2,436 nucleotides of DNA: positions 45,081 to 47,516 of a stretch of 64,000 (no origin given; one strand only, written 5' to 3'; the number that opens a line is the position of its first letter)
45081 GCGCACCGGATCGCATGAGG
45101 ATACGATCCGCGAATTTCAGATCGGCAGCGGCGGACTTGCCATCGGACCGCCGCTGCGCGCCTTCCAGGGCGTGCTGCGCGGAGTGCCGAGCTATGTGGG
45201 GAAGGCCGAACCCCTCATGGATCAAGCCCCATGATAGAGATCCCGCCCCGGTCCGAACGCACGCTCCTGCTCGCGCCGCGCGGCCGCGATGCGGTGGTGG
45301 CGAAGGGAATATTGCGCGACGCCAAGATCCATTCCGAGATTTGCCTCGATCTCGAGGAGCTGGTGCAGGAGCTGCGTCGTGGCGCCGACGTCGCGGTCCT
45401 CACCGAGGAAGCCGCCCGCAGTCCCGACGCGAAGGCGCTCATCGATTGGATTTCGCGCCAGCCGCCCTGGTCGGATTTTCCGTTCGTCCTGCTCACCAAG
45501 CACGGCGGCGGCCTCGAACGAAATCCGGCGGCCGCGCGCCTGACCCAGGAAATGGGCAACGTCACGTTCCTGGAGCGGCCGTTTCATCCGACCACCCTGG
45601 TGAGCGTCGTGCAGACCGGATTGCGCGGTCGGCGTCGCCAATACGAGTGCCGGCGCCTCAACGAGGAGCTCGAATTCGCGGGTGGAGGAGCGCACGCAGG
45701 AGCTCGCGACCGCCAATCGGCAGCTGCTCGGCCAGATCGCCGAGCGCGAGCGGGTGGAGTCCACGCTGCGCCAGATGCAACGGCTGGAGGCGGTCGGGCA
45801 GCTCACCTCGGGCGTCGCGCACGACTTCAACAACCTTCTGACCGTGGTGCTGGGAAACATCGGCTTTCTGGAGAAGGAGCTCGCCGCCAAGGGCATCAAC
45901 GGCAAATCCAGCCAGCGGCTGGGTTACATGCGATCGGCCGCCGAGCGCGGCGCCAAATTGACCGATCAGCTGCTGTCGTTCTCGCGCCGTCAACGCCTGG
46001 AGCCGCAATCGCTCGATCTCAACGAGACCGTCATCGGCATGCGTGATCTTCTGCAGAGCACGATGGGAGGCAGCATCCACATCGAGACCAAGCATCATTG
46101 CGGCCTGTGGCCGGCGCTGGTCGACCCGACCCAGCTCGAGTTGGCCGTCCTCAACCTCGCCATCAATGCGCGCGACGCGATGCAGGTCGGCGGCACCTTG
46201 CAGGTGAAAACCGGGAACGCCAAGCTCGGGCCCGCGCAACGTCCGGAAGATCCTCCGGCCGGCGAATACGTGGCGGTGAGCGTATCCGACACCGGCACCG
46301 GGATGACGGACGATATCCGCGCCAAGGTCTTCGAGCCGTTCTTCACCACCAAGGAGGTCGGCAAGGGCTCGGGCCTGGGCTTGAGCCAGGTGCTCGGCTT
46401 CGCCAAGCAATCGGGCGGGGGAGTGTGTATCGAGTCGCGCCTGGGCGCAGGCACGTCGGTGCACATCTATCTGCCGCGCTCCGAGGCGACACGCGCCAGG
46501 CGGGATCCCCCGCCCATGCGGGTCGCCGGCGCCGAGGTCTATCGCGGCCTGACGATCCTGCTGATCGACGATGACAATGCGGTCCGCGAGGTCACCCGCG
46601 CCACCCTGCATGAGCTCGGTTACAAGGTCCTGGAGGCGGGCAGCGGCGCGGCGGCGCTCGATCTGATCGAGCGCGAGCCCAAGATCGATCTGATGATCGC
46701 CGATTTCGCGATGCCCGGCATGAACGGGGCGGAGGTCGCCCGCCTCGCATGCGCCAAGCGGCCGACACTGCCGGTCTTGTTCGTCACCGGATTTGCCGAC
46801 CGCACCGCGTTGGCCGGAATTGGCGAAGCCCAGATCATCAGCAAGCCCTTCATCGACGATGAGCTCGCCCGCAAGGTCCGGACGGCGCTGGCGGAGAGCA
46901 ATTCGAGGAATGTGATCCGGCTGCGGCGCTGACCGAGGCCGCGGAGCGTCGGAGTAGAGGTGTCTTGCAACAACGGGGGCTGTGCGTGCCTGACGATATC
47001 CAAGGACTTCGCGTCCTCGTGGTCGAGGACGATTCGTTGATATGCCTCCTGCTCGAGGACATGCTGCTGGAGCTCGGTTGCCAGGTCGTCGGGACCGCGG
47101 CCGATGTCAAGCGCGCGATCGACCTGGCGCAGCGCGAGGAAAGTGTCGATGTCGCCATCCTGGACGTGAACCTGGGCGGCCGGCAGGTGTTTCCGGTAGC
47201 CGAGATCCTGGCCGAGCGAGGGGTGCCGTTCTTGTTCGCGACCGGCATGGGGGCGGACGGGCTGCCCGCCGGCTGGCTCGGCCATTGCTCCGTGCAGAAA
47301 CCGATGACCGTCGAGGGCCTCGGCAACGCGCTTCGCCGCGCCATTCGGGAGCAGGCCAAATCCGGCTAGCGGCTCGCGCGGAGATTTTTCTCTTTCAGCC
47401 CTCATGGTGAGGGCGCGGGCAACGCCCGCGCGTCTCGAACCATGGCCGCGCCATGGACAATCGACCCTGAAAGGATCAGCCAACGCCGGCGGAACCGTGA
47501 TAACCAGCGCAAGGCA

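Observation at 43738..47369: KaiB/KaiA-less KaiC-like ATPase coupled to a pseudo-receiver histidine kinase and a stand-alone receiver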

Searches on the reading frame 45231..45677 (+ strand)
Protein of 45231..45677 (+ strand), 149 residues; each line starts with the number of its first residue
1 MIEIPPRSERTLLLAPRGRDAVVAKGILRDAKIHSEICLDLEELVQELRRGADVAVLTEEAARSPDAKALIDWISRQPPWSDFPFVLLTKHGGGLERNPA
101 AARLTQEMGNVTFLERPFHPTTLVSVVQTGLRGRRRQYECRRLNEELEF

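Call 17: find_homologous_proteins(query=window:45231-45677:+, max_evalue=0.001)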
Query window:45231-45677:+ (149 aa): 501 proteins with E <= 0.001 among 631 candidates; the best 120 are listed.
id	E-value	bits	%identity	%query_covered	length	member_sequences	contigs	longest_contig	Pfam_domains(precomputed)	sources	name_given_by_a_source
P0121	2.3e-80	285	85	100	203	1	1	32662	-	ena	-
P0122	5.9e-79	281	86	97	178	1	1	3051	-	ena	-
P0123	2.0e-78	279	84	99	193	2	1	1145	-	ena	-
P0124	3.5e-74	265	80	97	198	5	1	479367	-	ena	-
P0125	7.9e-73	261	78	97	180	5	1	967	-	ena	-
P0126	6.8e-68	245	78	96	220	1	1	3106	-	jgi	jgi:signal transduction histidine kinase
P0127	2.7e-67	243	72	99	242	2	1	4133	-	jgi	-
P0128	7.7e-67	241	74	97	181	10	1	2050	-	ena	-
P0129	2.5e-66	240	77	95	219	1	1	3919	-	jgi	jgi:DNA-binding NtrC family response regulator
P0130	2.6e-65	236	72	95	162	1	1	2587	-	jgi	jgi:DNA-binding NtrC family response regulator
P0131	7.6e-65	235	72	96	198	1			-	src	-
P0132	3.1e-64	233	71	100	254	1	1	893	-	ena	-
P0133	4.2e-64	233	68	97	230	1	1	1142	-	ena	-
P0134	4.5e-64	232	73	94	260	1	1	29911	-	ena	-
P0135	4.6e-63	229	75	93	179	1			-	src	-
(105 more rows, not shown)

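Call 26: find_related_loci(query=A1, collection=genome_contigs, flank=10000)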
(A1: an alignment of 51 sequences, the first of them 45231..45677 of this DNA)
Query A1 (149 aa) in genome_contigs; peptide patterns used: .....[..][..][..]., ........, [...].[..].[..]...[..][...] (x = any residue, [..] = any of these).
600 stretches matched a pattern (row limit reached: there are more); 577 encode a relative of the query (tblastn E <= 1e-3); the best 80 are kept; 80 distinct loci.
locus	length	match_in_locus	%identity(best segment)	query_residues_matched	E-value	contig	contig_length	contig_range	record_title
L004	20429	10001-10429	79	7-149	2e-75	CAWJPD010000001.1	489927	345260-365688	MAG: uncultured Alphaproteobacteria bacterium isolate MFD04463.bin.1.108 genome assembly, contig: contig_16542, whole ge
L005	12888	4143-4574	78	5-148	1e-75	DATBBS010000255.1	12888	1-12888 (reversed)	MAG TPA_asm: Xanthobacteraceae bacterium isolate SMAG_U5765 k141_1346553, whole genome shotgun sequence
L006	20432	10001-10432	78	6-149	3e-75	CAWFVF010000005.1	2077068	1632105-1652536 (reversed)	MAG: uncultured Alphaproteobacteria bacterium isolate MFD09671.bin.2.16 genome assembly, contig: contig_7452, whole geno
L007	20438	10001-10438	73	3-148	9e-72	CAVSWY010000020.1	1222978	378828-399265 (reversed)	MAG: uncultured Alphaproteobacteria bacterium isolate MFD05580.bin.1.84 genome assembly, contig: contig_9269, whole geno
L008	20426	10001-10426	75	6-148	1e-70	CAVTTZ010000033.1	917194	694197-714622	MAG: uncultured Alphaproteobacteria bacterium isolate MFD09671.bin.2.128 genome assembly, contig: contig_7210, whole gen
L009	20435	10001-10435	70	5-149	5e-69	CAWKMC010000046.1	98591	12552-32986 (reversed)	MAG: uncultured Alphaproteobacteria bacterium isolate MFD07386.bin.2.6 genome assembly, contig: contig_63141, whole geno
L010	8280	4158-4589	72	5-148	4e-68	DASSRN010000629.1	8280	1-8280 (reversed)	MAG TPA_asm: Acetobacteraceae bacterium isolate SMAG_U490 k141_922521, whole genome shotgun sequence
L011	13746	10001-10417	74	10-149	6e-68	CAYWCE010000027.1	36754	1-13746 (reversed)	MAG TPA_asm: uncultured Hyphomicrobiales bacterium isolate SRP170004_co1_570 genome assembly, contig: NODE_1555_length_3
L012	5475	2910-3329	74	9-148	1e-67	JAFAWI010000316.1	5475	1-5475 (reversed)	MAG: Alphaproteobacteria bacterium isolate CP_BM_RX_58 BM_RX_k147_2586845, whole genome shotgun sequence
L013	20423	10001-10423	72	8-148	1e-67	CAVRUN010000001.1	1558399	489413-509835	MAG: uncultured Alphaproteobacteria bacterium isolate MFD02248.bin.1.118 genome assembly, contig: contig_14485, whole ge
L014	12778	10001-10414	76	10-148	1e-67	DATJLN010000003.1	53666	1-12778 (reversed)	MAG TPA_asm: Xanthobacteraceae bacterium isolate SMAG_U14810 k141_4530819, whole genome shotgun sequence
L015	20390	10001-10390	77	19-148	2e-67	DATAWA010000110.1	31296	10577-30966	MAG TPA_asm: Xanthobacteraceae bacterium isolate SMAG_U5613 k141_1499586, whole genome shotgun sequence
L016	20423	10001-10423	70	8-148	4e-67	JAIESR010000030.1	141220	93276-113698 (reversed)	MAG: Xanthobacteraceae bacterium isolate co.spades.METABAT.2.5kb_069 c_000000444897, whole genome shotgun sequence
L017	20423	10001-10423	66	9-149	7e-65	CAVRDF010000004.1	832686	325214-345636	MAG: uncultured Alphaproteobacteria bacterium isolate MFD01213.bin.2.33 genome assembly, contig: contig_2919, whole geno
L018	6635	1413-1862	69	1-149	5e-64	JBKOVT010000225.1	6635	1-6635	MAG: Pseudomonadota bacterium isolate GM_EKS_MAG_00037 GM_EKS_000000955566, whole genome shotgun sequence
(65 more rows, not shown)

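Call 31: predict_structure(alignment_id=A1)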
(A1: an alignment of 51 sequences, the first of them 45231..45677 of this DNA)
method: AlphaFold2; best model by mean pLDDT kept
length: 149 residues; sequences in the alignment: 51
mean_pLDDT: 88.7   pTM: 0.84
mean pLDDT of the five models: 88.7, 88.1, 87.4, 86.5, 86.3
residues with pLDDT >= 90: 99; 70-90: 37; 50-70: 9; < 50: 4
segments of 3 or more residues with pLDDT < 50: 1-3
pLDDT, mean of each block of 10 residues (from residue 1): 58 90 96 95 95 94 89 90 93 72 90 93 97 91 87
secondary structure, 60 per line:
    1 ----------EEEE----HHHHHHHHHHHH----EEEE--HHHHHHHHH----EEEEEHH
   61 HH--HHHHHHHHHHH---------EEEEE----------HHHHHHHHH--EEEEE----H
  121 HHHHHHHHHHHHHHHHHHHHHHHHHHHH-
elements in order: E11-14 H19-30 E35-38 H41-49 E54-58 H59-62 H65-75 E85-89 H100-108 E111-115 H120-148

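Call 33: search_protein_families(library=pfam, alignment_id=A2, max_evalue=0.001)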
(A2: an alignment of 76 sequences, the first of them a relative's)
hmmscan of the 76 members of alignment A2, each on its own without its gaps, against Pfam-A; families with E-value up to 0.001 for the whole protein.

A. member 1, L005:4143-5831:+ (563 aa): 4 families
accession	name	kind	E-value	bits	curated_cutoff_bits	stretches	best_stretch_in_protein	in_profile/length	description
PF00072.30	Response_reg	-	2.6e-21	76.3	30.2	1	438-545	1-110/111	Response regulator receiver domain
PF02518.31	HATPase_c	-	3.3e-19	69.8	26.4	1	294-412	2-109/111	Histidine kinase-, DNA gyrase B-, and HSP90-like ATPase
PF00512.31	HisKA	-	5.6e-09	36.4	26.9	1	184-250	2-64/66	His Kinase A (phospho-acceptor) domain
PF06490.17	FleQ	-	0.00015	22.5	22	0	438-549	2-107/108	Flagellar regulatory protein FleQ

B. families by the number of members that match (of 76 scanned): 16 families
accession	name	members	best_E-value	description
PF02518.31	HATPase_c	66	3.5e-22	Histidine kinase-, DNA gyrase B-, and HSP90-like ATPase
PF00512.31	HisKA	66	2.1e-11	His Kinase A (phospho-acceptor) domain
PF00072.30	Response_reg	63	8.1e-24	Response regulator receiver domain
PF08447.18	PAS_3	17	1e-19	PAS fold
PF08448.16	PAS_4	16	1.3e-16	PAS fold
PF13426.13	PAS_9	15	3.2e-08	PAS domain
PF00989.32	PAS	13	1.4e-08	PAS fold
PF13188.13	PAS_8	10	5.4e-09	PAS domain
PF07536.20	HWE_HK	7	2.3e-31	HWE histidine kinase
PF07568.18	HisKA_2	7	4.7e-08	Histidine kinase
PF13581.12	HATPase_c_2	3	0.00014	Histidine kinase-like ATPase domain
PF06490.17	FleQ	3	0.00015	Flagellar regulatory protein FleQ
PF10090.15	HPTransfase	2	0.00024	Histidine phosphotransferase C-terminal domain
PF01590.32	GAF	1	2.4e-09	GAF domain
PF13185.12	GAF_2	1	2.7e-05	GAF domain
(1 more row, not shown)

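Call 35: fold_search(model_id=the predicted structure, library=pdb)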
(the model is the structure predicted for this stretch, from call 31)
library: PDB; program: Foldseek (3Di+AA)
matches with E <= 10: 1557; with E <= 0.001: 238
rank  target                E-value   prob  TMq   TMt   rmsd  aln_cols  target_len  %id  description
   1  2vuh                  2.6e-06  1.00  0.76  0.84   2.8       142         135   18  Crystal structure of the D55E mutant of the HupR receiver domain (released 2008-11-11)
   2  6oec_H                5.6e-06  1.00  0.67  0.67   8.2       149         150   19  Yeast Spc42 Trimeric Coiled-Coil Amino Acids 181-211 fused to PDB: 3H5I (released 2019-04-24)
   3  4uhj_A                5.9e-06  1.00  0.67  0.78   3.3       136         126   20  Crystal structure of the receiver domain of CpxR from E. coli (orthorhombic form) (released 2016-04-13)
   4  6oec_F                6.3e-06  1.00  0.69  0.69   6.7       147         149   20  Yeast Spc42 Trimeric Coiled-Coil Amino Acids 181-211 fused to PDB: 3H5I (released 2019-04-24)
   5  8fk2_A                7.7e-06  1.00  0.64  0.77   3.0       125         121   14  The N-terminal VicR from Streptococcus mutans (released 2023-10-25)
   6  6oec_I                7.7e-06  1.00  0.67  0.65   5.9       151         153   19  Yeast Spc42 Trimeric Coiled-Coil Amino Acids 181-211 fused to PDB: 3H5I (released 2019-04-24)
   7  2vui                  8.2e-06  1.00  0.75  0.80   3.0       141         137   19  Crystal structure of the HupR receiver domain in inhibitory phospho- state (released 2008-11-11)
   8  2zwm_A                1.0e-05  1.00  0.65  0.79   2.9       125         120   17  Crystal structure of YycF receiver domain from Bacillus subtilis (released 2009-07-14)
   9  3crn_A                1.4e-05  1.00  0.70  0.79   3.1       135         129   14  Crystal structure of response regulator receiver domain protein (CheY-like) from Methanospirillum hungatei JF-1 (released 2008-04-22)
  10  3crn_B                1.5e-05  1.00  0.67  0.78   3.0       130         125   15  Crystal structure of response regulator receiver domain protein (CheY-like) from Methanospirillum hungatei JF-1 (released 2008-04-22)
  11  1zes_B                1.7e-05  1.00  0.64  0.79   3.3       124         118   20  BeF3- activated PhoB receiver domain (released 2005-09-20)
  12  2jk1                  1.8e-05  1.00  0.72  0.78   3.1       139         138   19  Crystal structure of the wild-type HupR receiver domain (released 2008-11-11)
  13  2jba_B                1.8e-05  1.00  0.65  0.77   3.4       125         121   21  PhoB response regulator receiver domain constitutively-active double mutant D53A and Y102C. (released 2007-01-04)
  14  2pkx_B                1.8e-05  1.00  0.64  0.77   3.2       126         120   16  E.coli response regulator PhoP receiver domain (released 2007-05-22)
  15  4d6y_A                1.9e-05  1.00  0.63  0.76   3.4       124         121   25  Crystal structure of the receiver domain of NtrX from Brucella abortus in complex with beryllofluoride and magnesium (released 2015-07-08)
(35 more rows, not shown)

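Call 40: search_dna_similar(query=window:45231-45677:+, collection=plasmids, mode=protein, max_rows=40, rows=spread, max_evalue=0.001)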
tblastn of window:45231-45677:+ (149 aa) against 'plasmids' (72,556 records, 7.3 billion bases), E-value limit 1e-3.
Records with a match: 208; places in all: 216; records where one place covers at least 80% of the query: 189.
Best place of each record, by identity: 60-80% 1; <60% 207.
By first word of the organism name: Sinorhizobium 48; Agrobacterium 40; Rhizobium 21; Sphingobium 18; Azospirillum 11; Paraburkholderia 11; Ensifer 8; Mesorhizobium 8; Neorhizobium 6; Sphingomonas 5; and 20 more.
By predicted mobility (MOB-suite, as given by PLSDB): conjugative 106; non-mobilizable 90; mobilizable 12.
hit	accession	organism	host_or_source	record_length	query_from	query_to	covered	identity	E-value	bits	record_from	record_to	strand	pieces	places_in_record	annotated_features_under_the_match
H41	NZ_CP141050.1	Microvirga lotononidis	-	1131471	8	148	95%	60.3%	3e-47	169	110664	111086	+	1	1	none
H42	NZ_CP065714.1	Sphingomonas paucimobilis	-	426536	4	147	97%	56.3%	5e-43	157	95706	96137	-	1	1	ATP-binding protein | ATPase domain-containing protein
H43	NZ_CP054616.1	Azospirillum oryzae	cell culture,soil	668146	5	141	92%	56.9%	9e-44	159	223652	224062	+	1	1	ATP-binding protein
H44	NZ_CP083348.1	Ensifer adhaerens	cell culture,soil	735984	4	148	97%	53.1%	1e-41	153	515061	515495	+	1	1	ATP-binding protein | ATPase domain-containing protein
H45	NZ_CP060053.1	Croceicoccus marinus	prokaryote,marine sediment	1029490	7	141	91%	56.3%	1e-41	154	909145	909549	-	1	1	none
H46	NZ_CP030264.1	Ensifer adhaerens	Zea mays,whole organism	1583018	4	148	97%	51.0%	3e-39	147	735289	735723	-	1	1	none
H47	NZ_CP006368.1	Aureimonas sp. AU20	-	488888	7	147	95%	51.8%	2e-37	141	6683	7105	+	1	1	PAS domain-containing sensor histidine kinase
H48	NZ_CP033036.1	Agrobacterium fabrum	-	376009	1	148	99%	49.3%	7e-35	134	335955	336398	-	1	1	response regulator | ATPase domain-containing protein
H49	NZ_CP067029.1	Agrobacterium fabrum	-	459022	1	148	99%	49.3%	7e-35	134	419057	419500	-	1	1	response regulator | ATPase domain-containing protein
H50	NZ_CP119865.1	Agrobacterium fabrum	-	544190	1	148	99%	49.3%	7e-35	134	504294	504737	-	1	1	response regulator | ATPase domain-containing protein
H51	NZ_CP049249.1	Rhizobium rhizoryzae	cell culture,soil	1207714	1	148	99%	48.6%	5e-39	146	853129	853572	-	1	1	none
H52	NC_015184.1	Agrobacterium tumefaciens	-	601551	4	148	97%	49.0%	3e-41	152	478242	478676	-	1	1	hybrid sensor histidine kinase/response regulator | ATPase domain-containing protein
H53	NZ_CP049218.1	Agrobacterium tumefaciens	Clematis,cell culture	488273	4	148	97%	49.0%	1e-40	150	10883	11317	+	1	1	hybrid sensor histidine kinase/response regulator | ATPase domain-containing protein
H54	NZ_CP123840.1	Agrobacterium tumefaciens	Yarrow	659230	4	148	97%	49.0%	2e-40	150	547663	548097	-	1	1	hybrid sensor histidine kinase/response regulator | ATPase domain-containing protein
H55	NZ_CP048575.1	Agrobacterium tumefaciens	walnut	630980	4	148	97%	49.0%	3e-40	149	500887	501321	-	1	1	hybrid sensor histidine kinase/response regulator | ATPase domain-containing protein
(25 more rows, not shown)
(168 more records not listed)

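Call 49: search_protein_families(library=ncbifam, proteins=[window:45231-45677:+], max_evalue=0.001)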
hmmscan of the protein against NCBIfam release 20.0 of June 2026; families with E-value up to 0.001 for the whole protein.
window:45231-45677:+ (149 aa): 0 families

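Call 61: search_protein_representatives(alignment_id=A1)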
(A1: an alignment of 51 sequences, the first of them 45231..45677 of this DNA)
Query: 51 sequences, 224 profile positions. Proteins with E-value up to 0.001 (for the whole library): 5363; up to 1e-10: 4013; up to 1e-30: 1163. The best 150 are listed.
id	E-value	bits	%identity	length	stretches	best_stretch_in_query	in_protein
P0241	2.4e-93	328.1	-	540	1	6-217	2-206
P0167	2.5e-93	328.1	-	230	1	2-216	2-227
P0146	2.7e-89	314.9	-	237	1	8-217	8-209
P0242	3.5e-87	308.0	-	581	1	7-217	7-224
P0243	2.6e-86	305.1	-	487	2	14-217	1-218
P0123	2.4e-80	285.6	-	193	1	5-179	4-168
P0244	2.2e-79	282.5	-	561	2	6-158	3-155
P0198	5.9e-79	281.1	-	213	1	4-179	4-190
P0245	1.5e-78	279.8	-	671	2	5-170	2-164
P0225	7.2e-78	277.5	-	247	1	5-166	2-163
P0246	1.0e-77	277.0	-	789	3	5-159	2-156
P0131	2.5e-77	275.7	-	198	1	8-169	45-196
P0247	2.6e-77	275.7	-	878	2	7-176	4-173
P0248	8.4e-77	274.0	-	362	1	6-209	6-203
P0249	1.0e-76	273.7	-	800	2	5-158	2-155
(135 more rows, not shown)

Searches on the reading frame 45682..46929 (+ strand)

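Call 4: search_protein_families(library=pfam, proteins=[window:45682-46929:+], max_evalue=0.01)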
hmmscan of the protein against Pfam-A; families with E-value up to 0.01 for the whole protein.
window:45682-46929:+ (416 aa): 3 families
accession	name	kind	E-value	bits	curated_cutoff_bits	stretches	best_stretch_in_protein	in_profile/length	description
PF00072.30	Response_reg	-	2.8e-20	73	30.2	1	292-399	1-110/111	Response regulator receiver domain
PF02518.31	HATPase_c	-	1.7e-17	64.3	26.4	1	148-267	2-110/111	Histidine kinase-, DNA gyrase B-, and HSP90-like ATPase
PF00512.31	HisKA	-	1.4e-08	35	26.9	1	38-104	2-64/66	His Kinase A (phospho-acceptor) domain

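Call 49: search_protein_families(library=ncbifam, proteins=[window:45682-46929:+], max_evalue=0.001)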
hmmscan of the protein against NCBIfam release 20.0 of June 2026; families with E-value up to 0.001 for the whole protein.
window:45682-46929:+ (416 aa): 132 families (the best 25 are shown)
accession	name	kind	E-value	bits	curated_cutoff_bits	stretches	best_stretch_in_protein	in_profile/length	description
NF010076.0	PRK13557.1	subfamily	7.4e-113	377.8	631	1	19-407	144-537/540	histidine kinase famiy protein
NF046020.1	HisKinCckABruc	equivalog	5.5e-98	328.9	1000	1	19-403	461-867/868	cell cycle histidine kinase CckA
NF046026.1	HisKinCckACaul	equivalog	1.3e-82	278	1000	1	15-403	279-676/678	cell cycle histidine kinase CckA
NF010411.0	PRK13837.1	equivalog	8.9e-70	235.7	647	1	20-407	432-816/828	two-component system VirA-like sensor kinase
NF008468.0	PRK11360.1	equivalog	1.6e-44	152.3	646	1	18-269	376-611/616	two-component system sensor histidine kinase AtoS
NF052574.1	HisKinEspCMyxo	equivalog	1.1e-39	136.2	1200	1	19-404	398-784/785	serine histidine kinase EspC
NF052573.1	HisKinEspAMyxo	equivalog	2.1e-35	122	1400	1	17-374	363-720/755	serine histidine kinase EspA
NF047466.1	hybrid_RR_LvrB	exception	2.1e-34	119.3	500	1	20-266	132-376/377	hybrid histidine kinase/response regulator LvrB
NF007688.0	PRK10364.1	equivalog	8.7e-31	107.2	479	1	22-271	224-456/460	two-component system sensor histidine kinase ZraS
NF038348.1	T2SS_HK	subfamily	1.3e-23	83.2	450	1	147-265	467-572/574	histidine kinase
NF011874.0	PRK15347.1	equivalog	5.8e-23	80.9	852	2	197-270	545-618/921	two component system sensor kinase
NF046022.1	RespRegCpdRBruc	equivalog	9.6e-22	77.2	180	1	291-403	3-117/120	cell cycle two-component system response regulator CpdR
NF041945.1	LuxN_Vibrio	equivalog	5e-21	74.5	1550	1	201-380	617-810/839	quorum-sensing autoinducer 1 sensor kinase/phosphatase LuxN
NF047497.1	HK_LIC_12097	equivalog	9.8e-20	70.6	500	1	21-265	134-365/367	LIC_12097 family sensor histidine kinase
NF008302.0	PRK11091.1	equivalog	1.1e-19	70.1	838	1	103-404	348-644/779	aerobic respiration two-component sensor histidine kinase ArcB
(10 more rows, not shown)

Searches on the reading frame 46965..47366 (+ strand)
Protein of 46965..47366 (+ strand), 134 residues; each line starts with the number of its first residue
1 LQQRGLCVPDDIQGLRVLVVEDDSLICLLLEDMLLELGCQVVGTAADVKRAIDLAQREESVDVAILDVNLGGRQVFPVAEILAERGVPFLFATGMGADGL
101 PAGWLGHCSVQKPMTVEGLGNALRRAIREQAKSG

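Call 4: search_protein_families(library=pfam, proteins=[window:46965-47366:+], max_evalue=0.01)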
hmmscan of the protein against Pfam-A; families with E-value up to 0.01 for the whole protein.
window:46965-47366:+ (134 aa): 1 family
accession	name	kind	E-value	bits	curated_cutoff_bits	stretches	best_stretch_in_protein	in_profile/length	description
PF00072.30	Response_reg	-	1.4e-09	38.5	30.2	1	17-95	1-79/111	Response regulator receiver domain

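Call 49: search_protein_families(library=ncbifam, proteins=[window:46965-47366:+], max_evalue=0.001)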
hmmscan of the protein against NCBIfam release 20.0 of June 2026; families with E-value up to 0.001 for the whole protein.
window:46965-47366:+ (134 aa): 25 families
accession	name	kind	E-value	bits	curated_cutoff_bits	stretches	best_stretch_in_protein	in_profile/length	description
NF009971.0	PRK13435.1-2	subfamily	4.2e-17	62.3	151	1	16-124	2-110/141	response regulator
NF009972.0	PRK13435.1-3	subfamily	3.3e-12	46.3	119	1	10-94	12-95/146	response regulator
NF006623.1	PRK09191.1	subfamily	2.3e-11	44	240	1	16-127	139-252/258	PhyR family response regulator anti-anti-sigma factor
NF009974.0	PRK13435.1-6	equivalog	1.5e-09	37.7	171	1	14-123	5-115/155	response regulator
NF009973.0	PRK13435.1-4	equivalog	2.6e-09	37.2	158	1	14-114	8-109/154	response regulator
NF009970.0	PRK13435.1-1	equivalog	3.2e-09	36.9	143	1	16-127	2-112/125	response regulator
TIGR02956.1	TMAO_torS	equivalog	1.3e-07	30.2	676.5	1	9-71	696-756/967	TMAO reductase system sensor histidine kinase/response regulator TorS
NF007708.0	PRK10403.1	equivalog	1.1e-05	25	343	1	12-83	4-75/215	nitrate/nitrite response regulator protein NarP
NF041832.1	near_NosP_CTERM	subfamily_domain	1.3e-05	24.5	400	1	10-79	247-317/370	NahK/ErcS family hybrid sensor histidine kinase/response regulator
NF008543.0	PRK11466.1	equivalog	2.2e-05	22.5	982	1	11-95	678-760/914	TMAO reductase system sensor histidine kinase/response regulator TorS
NF001965.0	PRK00742.1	subfamily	4.7e-05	22.7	293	1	15-93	4-83/357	chemotaxis-specific protein-glutamate methyltransferase CheB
NF041831.1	NO_HK_NahK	exception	0.00011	20.3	1500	1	10-95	731-820/854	hybrid sensor histidine kinase/response regulator NahK/ErcS'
NF008099.0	PRK10841.1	equivalog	0.00012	20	920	1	12-87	822-895/949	two-component system sensor histidine kinase RcsC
NF008078.0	PRK10816.1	equivalog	0.00017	21.2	336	1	15-72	1-56/223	two-component system response regulator PhoP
NF007005.1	PRK09468.1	equivalog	0.00028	20.4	331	1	15-84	4-71/237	osmolarity response regulator transcription factor OmpR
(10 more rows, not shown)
